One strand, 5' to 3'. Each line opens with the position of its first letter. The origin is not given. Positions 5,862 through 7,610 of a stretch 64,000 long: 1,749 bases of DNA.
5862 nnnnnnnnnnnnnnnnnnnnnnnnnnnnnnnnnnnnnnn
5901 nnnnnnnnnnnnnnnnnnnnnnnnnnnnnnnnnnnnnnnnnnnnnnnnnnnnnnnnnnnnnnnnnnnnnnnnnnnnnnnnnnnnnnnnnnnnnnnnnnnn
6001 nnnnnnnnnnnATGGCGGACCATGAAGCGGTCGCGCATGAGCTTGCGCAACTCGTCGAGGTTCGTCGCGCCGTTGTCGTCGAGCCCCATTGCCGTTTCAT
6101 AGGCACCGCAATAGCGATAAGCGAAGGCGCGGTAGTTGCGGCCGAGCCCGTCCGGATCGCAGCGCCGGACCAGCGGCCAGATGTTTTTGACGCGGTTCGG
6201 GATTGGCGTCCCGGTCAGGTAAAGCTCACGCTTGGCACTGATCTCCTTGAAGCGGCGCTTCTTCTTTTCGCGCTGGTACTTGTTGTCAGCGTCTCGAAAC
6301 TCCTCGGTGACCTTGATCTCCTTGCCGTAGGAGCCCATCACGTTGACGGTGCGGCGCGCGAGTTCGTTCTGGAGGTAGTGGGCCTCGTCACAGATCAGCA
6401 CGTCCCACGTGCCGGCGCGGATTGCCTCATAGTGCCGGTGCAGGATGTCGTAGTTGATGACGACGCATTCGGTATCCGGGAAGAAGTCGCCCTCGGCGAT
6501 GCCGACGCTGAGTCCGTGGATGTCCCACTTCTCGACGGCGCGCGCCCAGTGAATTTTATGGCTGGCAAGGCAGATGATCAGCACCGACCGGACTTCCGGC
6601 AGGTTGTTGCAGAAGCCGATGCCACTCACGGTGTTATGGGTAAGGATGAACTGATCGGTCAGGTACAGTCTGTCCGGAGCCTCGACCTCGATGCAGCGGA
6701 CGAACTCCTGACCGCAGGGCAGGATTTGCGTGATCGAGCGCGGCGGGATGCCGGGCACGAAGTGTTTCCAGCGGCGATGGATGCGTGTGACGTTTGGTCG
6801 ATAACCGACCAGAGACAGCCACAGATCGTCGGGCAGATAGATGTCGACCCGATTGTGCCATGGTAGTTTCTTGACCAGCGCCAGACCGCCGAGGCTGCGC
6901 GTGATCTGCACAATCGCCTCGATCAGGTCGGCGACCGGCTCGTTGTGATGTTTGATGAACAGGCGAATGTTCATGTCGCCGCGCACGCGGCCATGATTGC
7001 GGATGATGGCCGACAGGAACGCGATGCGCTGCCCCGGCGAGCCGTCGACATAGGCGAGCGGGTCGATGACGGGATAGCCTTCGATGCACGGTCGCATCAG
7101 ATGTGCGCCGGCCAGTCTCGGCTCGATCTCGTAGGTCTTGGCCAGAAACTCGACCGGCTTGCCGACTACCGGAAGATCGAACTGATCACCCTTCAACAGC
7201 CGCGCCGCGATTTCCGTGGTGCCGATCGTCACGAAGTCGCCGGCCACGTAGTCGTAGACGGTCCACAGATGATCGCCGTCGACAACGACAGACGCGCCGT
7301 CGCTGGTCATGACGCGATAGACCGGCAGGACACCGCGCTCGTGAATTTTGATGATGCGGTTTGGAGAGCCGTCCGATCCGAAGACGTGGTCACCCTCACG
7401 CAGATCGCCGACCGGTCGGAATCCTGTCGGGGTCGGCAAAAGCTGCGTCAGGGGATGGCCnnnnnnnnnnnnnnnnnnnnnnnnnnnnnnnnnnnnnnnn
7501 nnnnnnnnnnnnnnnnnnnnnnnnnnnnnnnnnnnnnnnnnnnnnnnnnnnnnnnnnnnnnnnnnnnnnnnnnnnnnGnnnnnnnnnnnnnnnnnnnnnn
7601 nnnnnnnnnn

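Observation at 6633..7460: Intein in the SNF2 helicase P-loop begins with Gly (GGC) rather than Cys/Ser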

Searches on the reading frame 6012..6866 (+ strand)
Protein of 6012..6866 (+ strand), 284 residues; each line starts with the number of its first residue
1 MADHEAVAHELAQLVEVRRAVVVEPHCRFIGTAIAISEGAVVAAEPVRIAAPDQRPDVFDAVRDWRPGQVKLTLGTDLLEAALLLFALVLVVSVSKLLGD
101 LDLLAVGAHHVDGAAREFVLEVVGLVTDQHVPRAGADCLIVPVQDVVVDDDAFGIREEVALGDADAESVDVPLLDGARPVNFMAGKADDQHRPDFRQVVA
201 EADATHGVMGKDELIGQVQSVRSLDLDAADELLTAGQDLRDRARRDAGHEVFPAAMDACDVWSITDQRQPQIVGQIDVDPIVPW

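Call 50: search_protein_families(library=pfam, proteins=[window:6012-6866:+], max_evalue=1)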
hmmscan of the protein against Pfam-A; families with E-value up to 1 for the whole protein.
window:6012-6866:+ (284 aa): 0 families

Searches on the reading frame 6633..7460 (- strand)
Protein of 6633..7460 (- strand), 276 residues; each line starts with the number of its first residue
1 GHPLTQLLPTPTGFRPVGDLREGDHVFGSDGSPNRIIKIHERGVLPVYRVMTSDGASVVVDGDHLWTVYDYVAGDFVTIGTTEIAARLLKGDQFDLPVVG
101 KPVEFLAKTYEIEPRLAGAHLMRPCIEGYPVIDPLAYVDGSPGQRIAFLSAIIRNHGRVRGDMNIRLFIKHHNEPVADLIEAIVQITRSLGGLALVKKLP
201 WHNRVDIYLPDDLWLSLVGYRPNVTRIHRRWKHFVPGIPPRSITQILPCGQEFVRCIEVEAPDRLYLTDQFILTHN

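Call 4: search_protein_families(library=pfam, proteins=[window:6633-7460:-], max_evalue=1)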
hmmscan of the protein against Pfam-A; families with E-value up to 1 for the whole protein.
window:6633-7460:- (276 aa): 2 families
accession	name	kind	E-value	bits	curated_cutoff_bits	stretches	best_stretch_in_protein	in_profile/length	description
PF13403.11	Hint_2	-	0.0037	18.1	28.4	1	8-44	9-45/147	Hint domain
PF19267.4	CIS_spike_tip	-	0.041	14.2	24.1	1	51-95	36-82/141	Contractile injection system spike tip protein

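Call 6: search_solved_structures(query=window:6633-7460:-, max_evalue=10, show_alignments=3)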
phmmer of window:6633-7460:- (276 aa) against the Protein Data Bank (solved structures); distinct sequences matched with E-value up to 10: 16.
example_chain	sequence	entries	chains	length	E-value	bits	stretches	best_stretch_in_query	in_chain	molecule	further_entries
6bs8_A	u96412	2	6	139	1.2e-12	50.9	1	6-68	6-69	Replicative DNA helicase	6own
6rix_A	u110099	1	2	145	1.1e-11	47.8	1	7-68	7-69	Replicative DNA helicase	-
6riy_A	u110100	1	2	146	2.6e-11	46.5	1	7-68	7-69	Replicative DNA helicase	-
6riz_A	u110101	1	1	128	0.00041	22.9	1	8-68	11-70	gp41-1 intein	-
6qaz_A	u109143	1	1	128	0.014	17.9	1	8-68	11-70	cyanophage-like gp41-1 intein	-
6mx6_A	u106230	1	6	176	0.022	17.2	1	16-70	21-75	Pre-mRNA-processing-splicing factor 8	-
6owu_A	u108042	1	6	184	0.023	17.2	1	16-70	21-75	PRP8 protein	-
7qil_A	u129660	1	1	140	0.082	15.4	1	5-70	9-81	DnaE intein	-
3nhz_A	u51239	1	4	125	0.14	14.5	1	82-142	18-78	Two component system transcriptional regulator mtrA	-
6mwy_A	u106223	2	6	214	0.25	13.8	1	16-74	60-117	Pre-mRNA-processing-splicing factor 8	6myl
2gwr_A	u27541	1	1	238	0.51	12.7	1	82-141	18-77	DNA-binding response regulator mtrA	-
9k32_A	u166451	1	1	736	1.3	11.4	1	19-57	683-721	HNH nuclease domain-containing protein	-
1um2_A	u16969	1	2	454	1.3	11.4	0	16-51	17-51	ENDONUCLEASE PI-SCEI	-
1dfa_A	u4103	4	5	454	1.4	11.3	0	16-51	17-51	PI-SCEI ENDONUCLEASE | ENDONUCLEASE PI-SCEI | PI-SCEI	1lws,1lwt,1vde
1ef0_A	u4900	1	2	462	1.4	11.3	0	16-51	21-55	PI-SCEI ENDONUCLEASE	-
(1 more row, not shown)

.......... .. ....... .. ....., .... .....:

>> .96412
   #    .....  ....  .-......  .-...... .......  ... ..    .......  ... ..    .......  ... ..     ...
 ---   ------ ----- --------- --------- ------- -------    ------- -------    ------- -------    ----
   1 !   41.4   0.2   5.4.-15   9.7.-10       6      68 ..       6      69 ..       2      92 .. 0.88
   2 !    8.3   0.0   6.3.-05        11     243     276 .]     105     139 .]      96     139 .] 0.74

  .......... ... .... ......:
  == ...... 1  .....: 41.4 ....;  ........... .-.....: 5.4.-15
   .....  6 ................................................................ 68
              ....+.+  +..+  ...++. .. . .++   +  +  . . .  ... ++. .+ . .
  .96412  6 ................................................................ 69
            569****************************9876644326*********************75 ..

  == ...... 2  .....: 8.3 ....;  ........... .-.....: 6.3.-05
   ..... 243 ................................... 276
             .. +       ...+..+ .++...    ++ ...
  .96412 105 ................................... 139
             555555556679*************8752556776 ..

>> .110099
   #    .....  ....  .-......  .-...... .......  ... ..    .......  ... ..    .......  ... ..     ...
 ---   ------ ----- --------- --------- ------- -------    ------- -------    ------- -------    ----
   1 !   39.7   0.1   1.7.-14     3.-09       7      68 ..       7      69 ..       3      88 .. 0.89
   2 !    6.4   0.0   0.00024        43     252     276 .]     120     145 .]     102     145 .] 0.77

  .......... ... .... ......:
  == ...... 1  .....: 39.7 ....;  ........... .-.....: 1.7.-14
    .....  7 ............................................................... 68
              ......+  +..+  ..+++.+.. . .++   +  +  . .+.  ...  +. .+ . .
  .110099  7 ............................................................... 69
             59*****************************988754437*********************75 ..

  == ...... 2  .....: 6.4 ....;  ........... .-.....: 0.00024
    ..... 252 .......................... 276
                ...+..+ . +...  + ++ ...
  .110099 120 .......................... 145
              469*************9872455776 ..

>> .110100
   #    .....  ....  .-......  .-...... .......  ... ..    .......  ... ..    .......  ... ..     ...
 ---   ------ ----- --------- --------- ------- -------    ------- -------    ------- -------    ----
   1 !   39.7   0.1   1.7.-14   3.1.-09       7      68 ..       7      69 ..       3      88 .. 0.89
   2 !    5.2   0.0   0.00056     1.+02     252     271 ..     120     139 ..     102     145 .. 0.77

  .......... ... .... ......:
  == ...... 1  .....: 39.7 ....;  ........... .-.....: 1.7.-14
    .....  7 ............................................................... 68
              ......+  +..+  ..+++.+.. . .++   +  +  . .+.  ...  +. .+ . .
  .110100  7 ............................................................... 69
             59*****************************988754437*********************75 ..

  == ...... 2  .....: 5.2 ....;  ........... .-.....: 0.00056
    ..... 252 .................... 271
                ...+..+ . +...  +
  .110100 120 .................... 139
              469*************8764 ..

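Call 14: find_homologous_proteins(query=window:6633-7460:-, max_evalue=0.001)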
Query window:6633-7460:-: 1041 candidates shared short words with the query, none scored E <= 0.001.

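Call 29: search_protein_families(library=pfam, alignment_id=A1, max_evalue=1)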
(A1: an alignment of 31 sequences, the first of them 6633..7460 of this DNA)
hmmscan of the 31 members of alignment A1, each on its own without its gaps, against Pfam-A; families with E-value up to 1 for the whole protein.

A. member 1, window:6633-7460:- (276 aa): 2 families
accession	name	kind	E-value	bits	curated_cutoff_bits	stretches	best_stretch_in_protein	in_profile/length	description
PF13403.11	Hint_2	-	0.0037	18.1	28.4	1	8-44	9-45/147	Hint domain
PF19267.4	CIS_spike_tip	-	0.041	14.2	24.1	1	51-95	36-82/141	Contractile injection system spike tip protein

B. families by the number of members that match (of 31 scanned): 12 families
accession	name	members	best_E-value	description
PF13403.11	Hint_2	25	5.4e-05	Hint domain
PF05203.21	Hom_end_hint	16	0.0041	Hom_end-associated Hint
PF05204.19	Hom_end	3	0.015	Homing endonuclease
PF18337.7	Tudor_RapA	2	0.11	RapA N-terminal Tudor like domain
PF19267.4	CIS_spike_tip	1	0.041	Contractile injection system spike tip protein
PF07591.16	PT-HINT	1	0.061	Pretoxin HINT domain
PF02406.22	MmoB_DmpM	1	0.061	MmoB/DmpM family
PF18653.6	Arcadin_1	1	0.14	Arcadin 1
PF06816.18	NOD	1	0.14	NOTCH protein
PF16687.11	ELYS-bb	1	0.16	beta-propeller of ELYS nucleoporin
PF21936.2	Pcf11_C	1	0.16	Pcf11, C-terminal domain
PF14890.11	Intein_splicing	1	0.26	Intein splicing domain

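Call 34: predict_structure(alignment_id=A1)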
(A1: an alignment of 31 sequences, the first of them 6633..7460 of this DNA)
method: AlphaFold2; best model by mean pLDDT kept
length: 276 residues; sequences in the alignment: 31
mean_pLDDT: 95.1   pTM: 0.92
mean pLDDT of the five models: 95.1, 94.8, 94.7, 94.2, 93.0
residues with pLDDT >= 90: 247; 70-90: 26; 50-70: 3; < 50: 0
segments of 3 or more residues with pLDDT < 50: none
pLDDT, mean of each block of 10 residues (from residue 1): 98 98 98 98 98 98 97 97 98 97 98 96 84 96 98 92 89 85 98 96 96 93 88 92 98 97 97 92
secondary structure, 60 per line:
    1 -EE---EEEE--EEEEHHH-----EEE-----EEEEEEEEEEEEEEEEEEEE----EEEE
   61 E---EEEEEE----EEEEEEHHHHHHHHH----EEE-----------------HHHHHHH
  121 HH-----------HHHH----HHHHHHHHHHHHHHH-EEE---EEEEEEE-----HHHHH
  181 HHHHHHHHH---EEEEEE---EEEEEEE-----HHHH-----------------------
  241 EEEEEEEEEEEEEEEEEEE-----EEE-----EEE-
elements in order: E7-10 E13-16 E25-27 E33-52 E57-61 E65-70 E75-80 H81-89 E94-96 H114-122 H134-137 H142-156 E158-160 E164-170 H176-189 E193-198 E202-208 H214-217 E241-259 E265-267 E273-275

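Call 38: fold_search(model_id=the predicted structure, library=pdb)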
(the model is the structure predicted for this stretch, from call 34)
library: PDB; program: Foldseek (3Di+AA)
matches with E <= 10: 547; with E <= 0.001: 37
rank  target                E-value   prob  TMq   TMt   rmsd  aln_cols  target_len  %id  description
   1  1dfa                  1.5e-12  1.00  0.64  0.46   7.2       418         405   13  CRYSTAL STRUCTURE OF PI-SCEI IN C2 SPACE GROUP (released 1999-12-08)
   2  1ef0_A                2.3e-12  1.00  0.64  0.44   9.1       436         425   13  CRYSTAL STRUCTURE OF PI-SCEI MINIPRECURSOR (released 2000-06-07)
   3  1jva_B                1.0e-11  1.00  0.62  0.42  11.0       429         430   12  CRYSTAL STRUCTURE OF THE VMA1-DERIVED ENDONUCLEASE BEARING THE N AND C EXTEIN PROPEPTIDES (released 2002-08-29)
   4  1vde_B                1.3e-11  1.00  0.66  0.46   7.1       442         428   12  PI-SCEI, A HOMING ENDONUCLEASE WITH PROTEIN SPLICING ACTIVITY (released 1998-04-08)
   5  1vde_A                1.3e-11  1.00  0.67  0.45   7.5       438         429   12  PI-SCEI, A HOMING ENDONUCLEASE WITH PROTEIN SPLICING ACTIVITY (released 1998-04-08)
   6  1um2_A                2.4e-11  1.00  0.63  0.44  10.6       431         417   12  Crystal Structure of the Vma1-Derived Endonuclease with the Ligated Extein Segment (released 2004-09-22)
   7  1um2_B                4.3e-11  1.00  0.62  0.43  10.9       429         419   12  Crystal Structure of the Vma1-Derived Endonuclease with the Ligated Extein Segment (released 2004-09-22)
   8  1jva_A                6.1e-11  1.00  0.61  0.41  11.1       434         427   12  CRYSTAL STRUCTURE OF THE VMA1-DERIVED ENDONUCLEASE BEARING THE N AND C EXTEIN PROPEPTIDES (released 2002-08-29)
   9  1ef0_B                6.4e-11  1.00  0.62  0.45  10.2       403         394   14  CRYSTAL STRUCTURE OF PI-SCEI MINIPRECURSOR (released 2000-06-07)
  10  1lws_A                8.6e-11  1.00  0.64  0.44   9.3       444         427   12  Crystal structure of the intein homing endonuclease PI-SceI bound to its recognition sequence (released 2002-09-27)
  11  1lwt_A                1.6e-10  1.00  0.64  0.42  10.5       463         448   11  Crystal structure of the intein homing endonuclease PI-SceI bound to its substrate DNA (Ca2+ free) (released 2002-09-27)
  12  7qsu                  7.3e-10  1.00  0.61  0.48   6.9       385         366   12  Crystal structure of homing endonuclease-associated TliVMA intein (C1A, d333-339) (released 2022-03-30)
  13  6bs8_B                5.5e-08  1.00  0.38  0.77   8.3       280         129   15  The class 3 DnaB intein from Mycobacterium smegmatis (released 2018-11-21)
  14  6rix_A                5.9e-08  1.00  0.38  0.76   9.1       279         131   17  Crystal structure of MchDnaB-1 intein (released 2020-05-13)
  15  6riy_B                6.6e-08  1.00  0.36  0.73  11.0       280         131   16  Crystal structure of MchDnaB-1 intein (N145AA) (released 2020-05-13)
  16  6rix_B                7.8e-08  1.00  0.38  0.77   8.9       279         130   16  Crystal structure of MchDnaB-1 intein (released 2020-05-13)
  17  6bs8_C                1.1e-07  1.00  0.37  0.79   9.2       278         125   16  The class 3 DnaB intein from Mycobacterium smegmatis (released 2018-11-21)
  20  6bs8_A                1.9e-07  1.00  0.39  0.83   8.6       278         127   16  The class 3 DnaB intein from Mycobacterium smegmatis (released 2018-11-21)
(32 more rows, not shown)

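Call 40: find_related_loci(query=A1, collection=genome_contigs, flank=3000)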
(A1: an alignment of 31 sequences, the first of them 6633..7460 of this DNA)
Query A1 (276 aa) in genome_contigs; peptide patterns used: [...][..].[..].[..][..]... (x = any residue, [..] = any of these).
35 stretches matched a pattern; 9 encode a relative of the query (tblastn E <= 1e-3); 9 distinct loci.
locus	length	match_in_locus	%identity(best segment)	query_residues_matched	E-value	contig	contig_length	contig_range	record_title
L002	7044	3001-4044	25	1-276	2e-18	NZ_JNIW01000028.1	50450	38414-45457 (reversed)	Deinococcus frigens DSM 12807 Q322DRAFT_scaffold00027.27_C, whole genome shotgun sequence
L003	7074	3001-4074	37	1-276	1e-15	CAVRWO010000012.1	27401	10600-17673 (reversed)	MAG: uncultured Acidimicrobiaceae bacterium isolate MFD05512.bin.1.178 genome assembly, contig: contig_38155, whole geno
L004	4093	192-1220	36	1-276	8e-16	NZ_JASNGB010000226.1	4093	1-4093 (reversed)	Deinococcus rhizophilus strain MIMF12 Scaffold226, whole genome shotgun sequence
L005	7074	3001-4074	37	1-276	3e-15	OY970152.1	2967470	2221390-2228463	MAG: uncultured Acidimicrobiaceae bacterium isolate MFD04434.bin.c.1 genome assembly, chromosome: 1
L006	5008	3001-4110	42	10-276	3e-14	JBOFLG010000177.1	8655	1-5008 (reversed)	MAG: Dermatophilaceae bacterium isolate WFFMC_MAG_346 k139_162730_flag=0_multi=44.4595_len=8655, whole genome shotgun se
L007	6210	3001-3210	41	5-73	3e-9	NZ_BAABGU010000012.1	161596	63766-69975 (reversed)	Micromonospora coerulea strain JCM 3175 sequence012, whole genome shotgun sequence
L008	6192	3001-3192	44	4-66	7e-9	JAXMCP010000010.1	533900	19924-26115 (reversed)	MAG: Reyranellaceae bacterium isolate STL-PRO13 C2.172.fa-10, whole genome shotgun sequence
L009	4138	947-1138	34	4-66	6e-6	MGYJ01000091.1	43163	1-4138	MAG: Gammaproteobacteria bacterium RIFCSPHIGHO2_12_FULL_63_22 rifcsphigho2_12_scaffold_846, whole genome shotgun sequenc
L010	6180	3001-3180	37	8-66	7e-6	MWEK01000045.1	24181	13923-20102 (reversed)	MAG: Planctomycetes bacterium ADurb.Bin069 BWX69_contig000045, whole genome shotgun sequence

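Call 58: find_related_loci(query=A1, collection=viral_contigs, flank=1500)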
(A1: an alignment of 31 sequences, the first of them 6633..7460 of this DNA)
Query A1 (276 aa) in viral_contigs; peptide patterns used: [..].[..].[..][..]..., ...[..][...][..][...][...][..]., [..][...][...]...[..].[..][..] (x = any residue, [..] = any of these).
157 stretches matched a pattern; 134 encode a relative of the query (tblastn E <= 1e-3); the best 80 are kept; 80 distinct loci.
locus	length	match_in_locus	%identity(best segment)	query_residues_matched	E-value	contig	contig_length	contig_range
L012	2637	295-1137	51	1-276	2e-89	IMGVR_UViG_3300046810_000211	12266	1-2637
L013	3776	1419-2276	38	1-276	4e-53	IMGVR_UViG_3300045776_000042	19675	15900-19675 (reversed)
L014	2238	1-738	40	31-276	4e-51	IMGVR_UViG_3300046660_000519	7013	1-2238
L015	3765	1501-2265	32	1-276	4e-32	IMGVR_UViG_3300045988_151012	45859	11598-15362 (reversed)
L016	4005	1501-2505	30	1-276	9e-31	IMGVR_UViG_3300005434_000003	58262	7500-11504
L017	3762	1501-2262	32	1-276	1e-29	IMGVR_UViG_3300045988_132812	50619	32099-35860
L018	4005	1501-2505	30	1-276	8e-30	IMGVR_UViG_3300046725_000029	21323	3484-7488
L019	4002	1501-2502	30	1-276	2e-29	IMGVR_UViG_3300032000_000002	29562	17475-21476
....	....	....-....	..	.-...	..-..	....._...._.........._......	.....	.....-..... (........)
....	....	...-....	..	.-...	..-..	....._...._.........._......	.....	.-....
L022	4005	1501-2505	30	1-276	1e-28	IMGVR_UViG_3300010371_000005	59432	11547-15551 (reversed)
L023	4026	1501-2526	28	1-276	4e-27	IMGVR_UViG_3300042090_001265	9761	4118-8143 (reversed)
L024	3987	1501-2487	32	1-276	4e-27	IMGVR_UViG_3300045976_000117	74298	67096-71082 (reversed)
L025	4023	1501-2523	27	1-276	5e-26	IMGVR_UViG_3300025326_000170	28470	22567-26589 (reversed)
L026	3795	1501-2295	29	7-276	1e-24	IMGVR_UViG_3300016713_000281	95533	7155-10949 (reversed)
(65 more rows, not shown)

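Call 64: search_protein_representatives(alignment_id=A1)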
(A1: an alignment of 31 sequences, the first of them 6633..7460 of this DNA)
Query: 31 sequences, 277 profile positions. Proteins with E-value up to 0.001 (for the whole library): 17184; up to 1e-10: 13336; up to 1e-30: 3491. The best 150 are listed.
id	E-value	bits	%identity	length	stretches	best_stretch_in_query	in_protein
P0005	9.3e-120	415.7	-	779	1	1-277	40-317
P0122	1.1e-104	366.2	-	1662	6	5-121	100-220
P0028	3.4e-102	358.0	-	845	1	1-277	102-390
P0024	1.3e-95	336.5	-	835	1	1-277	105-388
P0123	3.7e-90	318.6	-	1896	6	2-121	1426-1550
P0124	9.1e-81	287.8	-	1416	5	3-277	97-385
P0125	2.4e-80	286.4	-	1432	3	3-277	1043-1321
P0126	3.1e-80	286.0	-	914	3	2-277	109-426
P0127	5.1e-77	275.5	-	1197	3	3-277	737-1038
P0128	1.1e-76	274.4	-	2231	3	3-277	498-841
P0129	5.9e-76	272.0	-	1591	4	2-88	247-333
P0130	6.7e-76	271.8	-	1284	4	6-90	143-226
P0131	6.7e-76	271.8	-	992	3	2-277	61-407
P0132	1.5e-75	270.7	-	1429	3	2-277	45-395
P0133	1.9e-75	270.4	-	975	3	12-277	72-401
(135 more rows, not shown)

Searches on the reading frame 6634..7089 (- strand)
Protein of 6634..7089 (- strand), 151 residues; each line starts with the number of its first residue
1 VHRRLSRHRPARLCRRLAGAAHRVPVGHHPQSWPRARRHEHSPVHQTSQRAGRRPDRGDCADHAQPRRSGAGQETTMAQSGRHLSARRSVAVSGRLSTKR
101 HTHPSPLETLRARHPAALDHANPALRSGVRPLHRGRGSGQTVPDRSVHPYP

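Call 50: search_protein_families(library=pfam, proteins=[window:6634-7089:-], max_evalue=1)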
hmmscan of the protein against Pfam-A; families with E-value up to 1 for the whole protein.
window:6634-7089:- (151 aa): 1 family
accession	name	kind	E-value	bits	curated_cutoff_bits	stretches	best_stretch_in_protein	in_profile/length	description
PF22039.1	HUTI_composite_bact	-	0.22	11.7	25.5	1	106-117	15-26/26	Imidazolonepropionase-like composite domain, bacteria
